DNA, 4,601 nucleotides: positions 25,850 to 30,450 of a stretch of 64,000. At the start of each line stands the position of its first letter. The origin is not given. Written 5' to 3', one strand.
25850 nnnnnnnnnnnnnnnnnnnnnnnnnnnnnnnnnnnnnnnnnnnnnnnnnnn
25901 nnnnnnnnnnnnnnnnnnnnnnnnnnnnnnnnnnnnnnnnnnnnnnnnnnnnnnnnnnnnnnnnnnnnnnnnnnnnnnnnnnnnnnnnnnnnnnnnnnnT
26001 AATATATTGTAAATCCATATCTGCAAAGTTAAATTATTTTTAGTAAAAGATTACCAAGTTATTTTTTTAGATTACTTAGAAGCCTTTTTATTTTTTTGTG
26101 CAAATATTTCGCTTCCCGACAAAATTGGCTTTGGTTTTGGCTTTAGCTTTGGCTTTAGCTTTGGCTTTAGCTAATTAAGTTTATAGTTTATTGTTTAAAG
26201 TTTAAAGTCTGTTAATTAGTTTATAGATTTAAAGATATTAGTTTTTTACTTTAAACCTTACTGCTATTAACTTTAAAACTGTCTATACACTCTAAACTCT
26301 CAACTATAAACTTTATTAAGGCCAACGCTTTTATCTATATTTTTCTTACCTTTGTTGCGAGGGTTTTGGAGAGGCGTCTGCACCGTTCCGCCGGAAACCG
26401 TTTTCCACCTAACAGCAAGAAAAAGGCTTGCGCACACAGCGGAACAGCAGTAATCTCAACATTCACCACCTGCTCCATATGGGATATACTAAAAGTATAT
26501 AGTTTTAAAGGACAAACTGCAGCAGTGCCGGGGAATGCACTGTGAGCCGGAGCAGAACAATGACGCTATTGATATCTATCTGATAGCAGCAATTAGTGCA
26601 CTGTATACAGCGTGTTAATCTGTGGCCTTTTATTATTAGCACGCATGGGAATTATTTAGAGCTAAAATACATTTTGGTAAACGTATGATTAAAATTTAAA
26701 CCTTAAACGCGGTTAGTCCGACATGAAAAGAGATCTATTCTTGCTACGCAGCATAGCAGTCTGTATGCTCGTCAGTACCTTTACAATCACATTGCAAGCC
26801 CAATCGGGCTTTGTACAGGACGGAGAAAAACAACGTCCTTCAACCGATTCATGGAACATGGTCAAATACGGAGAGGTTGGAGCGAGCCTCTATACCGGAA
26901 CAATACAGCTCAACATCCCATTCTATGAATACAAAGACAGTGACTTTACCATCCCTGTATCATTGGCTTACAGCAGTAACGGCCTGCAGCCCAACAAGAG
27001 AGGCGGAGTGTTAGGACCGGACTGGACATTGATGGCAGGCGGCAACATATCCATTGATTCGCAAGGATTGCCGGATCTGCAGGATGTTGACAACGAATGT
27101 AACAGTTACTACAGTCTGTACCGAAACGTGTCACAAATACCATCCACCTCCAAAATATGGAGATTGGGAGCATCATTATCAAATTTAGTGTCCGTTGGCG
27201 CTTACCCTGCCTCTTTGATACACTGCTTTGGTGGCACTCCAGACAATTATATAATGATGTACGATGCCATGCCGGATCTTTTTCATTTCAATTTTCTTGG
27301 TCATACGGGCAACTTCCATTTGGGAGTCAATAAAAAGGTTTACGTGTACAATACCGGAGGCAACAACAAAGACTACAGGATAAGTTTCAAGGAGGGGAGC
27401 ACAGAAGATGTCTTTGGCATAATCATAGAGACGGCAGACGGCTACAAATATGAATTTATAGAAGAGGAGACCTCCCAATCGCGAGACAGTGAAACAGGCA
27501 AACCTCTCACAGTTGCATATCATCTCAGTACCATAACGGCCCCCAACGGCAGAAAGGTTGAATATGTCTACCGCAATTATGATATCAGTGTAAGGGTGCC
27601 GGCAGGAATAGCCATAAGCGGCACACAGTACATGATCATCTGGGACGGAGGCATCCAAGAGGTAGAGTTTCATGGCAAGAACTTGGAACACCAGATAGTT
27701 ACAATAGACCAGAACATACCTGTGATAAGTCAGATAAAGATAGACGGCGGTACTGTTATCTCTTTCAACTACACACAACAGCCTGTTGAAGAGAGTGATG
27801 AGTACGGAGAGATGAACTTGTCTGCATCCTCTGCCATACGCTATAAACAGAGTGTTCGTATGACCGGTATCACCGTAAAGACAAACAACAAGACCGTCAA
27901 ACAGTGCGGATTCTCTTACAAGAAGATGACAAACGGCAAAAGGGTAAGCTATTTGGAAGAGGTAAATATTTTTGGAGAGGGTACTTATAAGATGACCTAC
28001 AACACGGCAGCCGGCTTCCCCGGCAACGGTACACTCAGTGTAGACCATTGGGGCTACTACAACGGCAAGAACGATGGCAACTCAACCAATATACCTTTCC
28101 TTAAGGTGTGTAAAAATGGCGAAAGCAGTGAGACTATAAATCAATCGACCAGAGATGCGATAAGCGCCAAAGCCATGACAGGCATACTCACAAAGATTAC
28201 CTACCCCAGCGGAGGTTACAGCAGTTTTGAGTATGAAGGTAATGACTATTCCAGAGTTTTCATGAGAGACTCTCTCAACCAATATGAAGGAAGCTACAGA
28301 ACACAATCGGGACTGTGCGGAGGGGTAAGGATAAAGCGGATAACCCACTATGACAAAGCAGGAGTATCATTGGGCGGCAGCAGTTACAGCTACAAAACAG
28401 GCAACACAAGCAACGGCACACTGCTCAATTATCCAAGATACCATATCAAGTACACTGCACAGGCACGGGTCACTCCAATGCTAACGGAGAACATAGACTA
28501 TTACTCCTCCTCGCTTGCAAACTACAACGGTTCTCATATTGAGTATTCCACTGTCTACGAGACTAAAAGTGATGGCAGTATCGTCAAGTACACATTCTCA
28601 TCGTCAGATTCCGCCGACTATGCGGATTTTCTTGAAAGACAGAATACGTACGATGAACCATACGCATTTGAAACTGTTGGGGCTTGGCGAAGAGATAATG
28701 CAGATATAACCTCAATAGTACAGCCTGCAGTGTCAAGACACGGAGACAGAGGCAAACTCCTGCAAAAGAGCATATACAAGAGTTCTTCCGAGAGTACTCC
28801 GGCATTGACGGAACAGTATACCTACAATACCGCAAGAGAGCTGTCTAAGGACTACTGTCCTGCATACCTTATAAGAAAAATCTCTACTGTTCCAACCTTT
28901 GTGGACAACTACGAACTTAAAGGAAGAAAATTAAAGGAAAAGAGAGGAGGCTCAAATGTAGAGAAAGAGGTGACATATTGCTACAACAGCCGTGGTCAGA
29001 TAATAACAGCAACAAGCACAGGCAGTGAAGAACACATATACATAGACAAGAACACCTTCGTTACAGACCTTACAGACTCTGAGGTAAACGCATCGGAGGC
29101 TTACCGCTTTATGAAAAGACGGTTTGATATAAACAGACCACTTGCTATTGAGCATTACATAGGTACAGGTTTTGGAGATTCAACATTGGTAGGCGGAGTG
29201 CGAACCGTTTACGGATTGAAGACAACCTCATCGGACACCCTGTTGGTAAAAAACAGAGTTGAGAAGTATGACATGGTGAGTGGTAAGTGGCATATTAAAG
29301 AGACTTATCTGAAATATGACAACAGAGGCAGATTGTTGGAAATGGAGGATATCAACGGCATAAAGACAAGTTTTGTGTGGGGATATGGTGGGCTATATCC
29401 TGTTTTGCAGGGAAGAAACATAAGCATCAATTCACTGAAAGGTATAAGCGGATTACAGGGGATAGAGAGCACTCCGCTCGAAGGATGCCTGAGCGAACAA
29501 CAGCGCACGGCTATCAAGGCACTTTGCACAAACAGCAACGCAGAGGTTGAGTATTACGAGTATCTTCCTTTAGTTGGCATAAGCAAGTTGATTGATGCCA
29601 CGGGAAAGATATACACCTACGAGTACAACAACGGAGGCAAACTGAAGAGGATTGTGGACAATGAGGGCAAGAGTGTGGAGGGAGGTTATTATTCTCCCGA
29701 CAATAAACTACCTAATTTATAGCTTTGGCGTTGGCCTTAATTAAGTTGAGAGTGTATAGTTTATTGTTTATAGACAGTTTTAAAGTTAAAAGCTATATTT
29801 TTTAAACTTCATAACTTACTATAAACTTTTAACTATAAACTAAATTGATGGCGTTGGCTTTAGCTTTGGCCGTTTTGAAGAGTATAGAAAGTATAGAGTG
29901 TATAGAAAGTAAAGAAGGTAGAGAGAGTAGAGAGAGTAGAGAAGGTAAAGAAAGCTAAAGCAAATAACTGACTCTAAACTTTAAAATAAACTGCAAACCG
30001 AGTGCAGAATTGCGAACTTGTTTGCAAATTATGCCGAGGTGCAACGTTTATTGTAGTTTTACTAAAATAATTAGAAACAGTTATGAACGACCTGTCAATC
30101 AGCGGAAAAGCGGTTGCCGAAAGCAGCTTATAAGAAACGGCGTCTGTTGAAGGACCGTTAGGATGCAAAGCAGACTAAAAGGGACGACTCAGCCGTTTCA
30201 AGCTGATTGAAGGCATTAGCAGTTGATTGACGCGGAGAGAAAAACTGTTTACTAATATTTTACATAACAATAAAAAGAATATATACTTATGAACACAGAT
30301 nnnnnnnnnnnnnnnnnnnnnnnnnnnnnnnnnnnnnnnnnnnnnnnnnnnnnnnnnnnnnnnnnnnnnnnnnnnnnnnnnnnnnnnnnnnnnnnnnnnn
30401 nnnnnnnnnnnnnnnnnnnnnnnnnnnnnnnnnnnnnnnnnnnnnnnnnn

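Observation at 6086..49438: Family of mosaic low-complexity intergenic repeats built from 6-mer and 7-mer sub-repeats with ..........-type ends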

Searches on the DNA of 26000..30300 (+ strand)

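Call 78: search_rna_families(source=window, start=26000, end=30300, threshold=evalue, max_evalue=1)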
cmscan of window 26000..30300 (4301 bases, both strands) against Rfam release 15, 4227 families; matches with E-value up to 1: 2.
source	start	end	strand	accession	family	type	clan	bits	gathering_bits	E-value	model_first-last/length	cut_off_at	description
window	26634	26714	+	RF03149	RAGATH-12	Gene; sRNA;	-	23.3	75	0.15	1-78/78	no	RAGATH-12 RNA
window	28885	28938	+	RF01933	bxd_5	Gene; lncRNA;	-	19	50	0.26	1-57/57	no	Bithoraxoid conserved region 5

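Call 87: search_dna_similar(query=window:26126-26330:+, collection=plasmids, mode=distant, max_rows=10)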
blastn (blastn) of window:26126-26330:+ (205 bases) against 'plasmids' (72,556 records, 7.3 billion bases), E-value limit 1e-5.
No match.

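Call 88: search_dna_similar(query=window:26126-26330:+, collection=phages, mode=distant, max_rows=10)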
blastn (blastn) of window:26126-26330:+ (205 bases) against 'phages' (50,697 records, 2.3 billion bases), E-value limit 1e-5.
No match.
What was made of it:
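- Tried and rejected: Plasmid and phage BLAST with element B. No match (calls 87, 88).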
